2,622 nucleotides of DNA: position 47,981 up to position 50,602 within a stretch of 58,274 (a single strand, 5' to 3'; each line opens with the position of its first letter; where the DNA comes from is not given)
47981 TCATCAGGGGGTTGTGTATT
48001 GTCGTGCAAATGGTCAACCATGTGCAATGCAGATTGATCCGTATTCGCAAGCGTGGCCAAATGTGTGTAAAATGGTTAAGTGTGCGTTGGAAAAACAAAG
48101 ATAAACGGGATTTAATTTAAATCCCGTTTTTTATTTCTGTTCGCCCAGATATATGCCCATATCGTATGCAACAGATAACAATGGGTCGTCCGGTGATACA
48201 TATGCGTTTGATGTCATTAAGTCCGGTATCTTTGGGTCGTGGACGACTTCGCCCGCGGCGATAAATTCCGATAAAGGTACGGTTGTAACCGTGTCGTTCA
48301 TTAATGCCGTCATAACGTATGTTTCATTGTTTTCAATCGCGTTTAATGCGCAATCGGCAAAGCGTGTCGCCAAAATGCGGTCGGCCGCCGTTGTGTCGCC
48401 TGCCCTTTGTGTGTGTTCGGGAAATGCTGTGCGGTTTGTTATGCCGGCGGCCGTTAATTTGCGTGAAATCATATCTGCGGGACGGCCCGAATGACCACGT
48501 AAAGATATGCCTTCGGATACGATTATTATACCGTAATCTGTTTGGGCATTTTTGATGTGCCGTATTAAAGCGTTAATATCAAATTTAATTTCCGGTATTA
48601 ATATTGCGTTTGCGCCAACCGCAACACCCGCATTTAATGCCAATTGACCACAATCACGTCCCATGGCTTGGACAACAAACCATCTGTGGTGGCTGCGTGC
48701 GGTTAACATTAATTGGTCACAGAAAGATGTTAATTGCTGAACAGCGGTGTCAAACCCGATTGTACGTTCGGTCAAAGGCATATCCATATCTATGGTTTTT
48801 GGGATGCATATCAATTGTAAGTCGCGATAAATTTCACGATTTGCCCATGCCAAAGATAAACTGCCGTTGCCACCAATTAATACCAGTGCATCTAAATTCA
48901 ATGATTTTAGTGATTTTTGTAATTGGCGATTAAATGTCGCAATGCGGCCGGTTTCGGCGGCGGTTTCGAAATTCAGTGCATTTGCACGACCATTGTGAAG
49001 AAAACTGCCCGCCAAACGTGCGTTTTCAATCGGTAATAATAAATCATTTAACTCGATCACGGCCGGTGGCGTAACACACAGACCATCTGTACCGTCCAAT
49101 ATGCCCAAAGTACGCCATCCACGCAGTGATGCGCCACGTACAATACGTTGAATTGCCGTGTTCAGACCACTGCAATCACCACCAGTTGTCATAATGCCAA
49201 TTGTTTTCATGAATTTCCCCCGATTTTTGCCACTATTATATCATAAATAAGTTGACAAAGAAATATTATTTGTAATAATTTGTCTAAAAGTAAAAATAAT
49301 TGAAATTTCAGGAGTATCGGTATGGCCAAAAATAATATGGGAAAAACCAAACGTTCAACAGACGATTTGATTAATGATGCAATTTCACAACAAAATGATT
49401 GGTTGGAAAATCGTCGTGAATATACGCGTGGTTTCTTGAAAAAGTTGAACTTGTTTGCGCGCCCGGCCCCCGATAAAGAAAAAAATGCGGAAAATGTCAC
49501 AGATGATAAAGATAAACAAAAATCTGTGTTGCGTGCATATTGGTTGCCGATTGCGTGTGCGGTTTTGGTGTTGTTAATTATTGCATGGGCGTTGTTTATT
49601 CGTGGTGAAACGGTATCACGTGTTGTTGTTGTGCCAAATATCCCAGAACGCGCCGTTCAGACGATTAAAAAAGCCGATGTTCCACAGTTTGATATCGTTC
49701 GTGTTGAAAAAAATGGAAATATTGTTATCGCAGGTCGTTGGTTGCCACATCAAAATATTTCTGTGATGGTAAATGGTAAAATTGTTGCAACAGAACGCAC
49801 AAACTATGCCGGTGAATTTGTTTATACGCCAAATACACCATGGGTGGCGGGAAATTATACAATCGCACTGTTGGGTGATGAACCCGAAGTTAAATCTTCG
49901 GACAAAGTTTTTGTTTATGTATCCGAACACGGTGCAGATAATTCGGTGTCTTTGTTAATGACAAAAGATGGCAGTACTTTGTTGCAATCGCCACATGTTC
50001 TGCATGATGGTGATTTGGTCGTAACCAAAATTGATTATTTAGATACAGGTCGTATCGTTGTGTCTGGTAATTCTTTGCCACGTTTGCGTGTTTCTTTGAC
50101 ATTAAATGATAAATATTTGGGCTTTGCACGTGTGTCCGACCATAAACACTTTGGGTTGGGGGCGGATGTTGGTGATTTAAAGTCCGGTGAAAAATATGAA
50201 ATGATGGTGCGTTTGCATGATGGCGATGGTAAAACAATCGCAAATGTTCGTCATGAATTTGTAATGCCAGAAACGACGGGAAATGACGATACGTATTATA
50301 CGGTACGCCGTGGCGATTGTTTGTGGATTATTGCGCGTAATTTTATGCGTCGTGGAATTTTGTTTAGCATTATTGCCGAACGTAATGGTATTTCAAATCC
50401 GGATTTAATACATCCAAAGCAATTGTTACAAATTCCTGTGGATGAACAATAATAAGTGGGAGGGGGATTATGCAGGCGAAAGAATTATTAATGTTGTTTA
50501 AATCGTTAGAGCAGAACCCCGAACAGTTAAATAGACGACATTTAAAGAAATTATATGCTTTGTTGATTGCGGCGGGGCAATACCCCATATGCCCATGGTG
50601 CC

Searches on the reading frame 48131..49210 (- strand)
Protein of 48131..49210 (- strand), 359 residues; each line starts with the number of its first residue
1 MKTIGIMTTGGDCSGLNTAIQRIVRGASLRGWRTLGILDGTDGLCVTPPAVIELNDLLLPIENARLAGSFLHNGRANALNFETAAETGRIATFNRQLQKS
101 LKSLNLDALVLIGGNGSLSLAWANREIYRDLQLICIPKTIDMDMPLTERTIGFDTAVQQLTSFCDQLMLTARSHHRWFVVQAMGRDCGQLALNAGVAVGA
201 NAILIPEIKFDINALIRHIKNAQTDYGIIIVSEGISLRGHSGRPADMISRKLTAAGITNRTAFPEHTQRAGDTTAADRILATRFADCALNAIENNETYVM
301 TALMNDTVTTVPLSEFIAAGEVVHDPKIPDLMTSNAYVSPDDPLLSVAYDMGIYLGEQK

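Call 67: search_protein_families(library=pfam, proteins=[window:48131-49210:-], max_evalue=0.001)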
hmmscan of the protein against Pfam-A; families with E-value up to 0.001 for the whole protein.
window:48131-49210:- (359 aa): 1 family
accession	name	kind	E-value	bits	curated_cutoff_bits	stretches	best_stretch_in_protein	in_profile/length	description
PF00365.25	PFK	-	7.7e-71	239.1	30.9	1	4-291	2-276/277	Phosphofructokinase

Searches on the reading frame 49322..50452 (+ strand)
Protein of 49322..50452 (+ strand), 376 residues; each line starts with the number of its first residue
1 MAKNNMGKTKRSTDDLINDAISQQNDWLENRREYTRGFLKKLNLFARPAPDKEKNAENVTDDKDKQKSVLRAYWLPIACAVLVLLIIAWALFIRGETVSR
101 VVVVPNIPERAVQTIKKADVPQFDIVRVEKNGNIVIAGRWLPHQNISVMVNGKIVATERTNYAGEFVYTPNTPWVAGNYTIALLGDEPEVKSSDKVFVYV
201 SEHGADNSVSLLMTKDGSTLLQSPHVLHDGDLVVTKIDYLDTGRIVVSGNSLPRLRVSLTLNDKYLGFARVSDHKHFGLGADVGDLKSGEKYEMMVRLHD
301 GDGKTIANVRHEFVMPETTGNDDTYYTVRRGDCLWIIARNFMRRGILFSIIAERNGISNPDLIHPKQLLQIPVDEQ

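Call 67: search_protein_families(library=pfam, proteins=[window:49322-50452:+], max_evalue=0.001)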
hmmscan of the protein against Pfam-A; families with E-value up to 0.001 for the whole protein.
window:49322-50452:+ (376 aa): 1 family
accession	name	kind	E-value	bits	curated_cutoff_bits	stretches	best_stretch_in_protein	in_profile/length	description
PF01476.26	LysM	-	1.3e-10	41.5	20.9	1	326-372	1-43/43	LysM domain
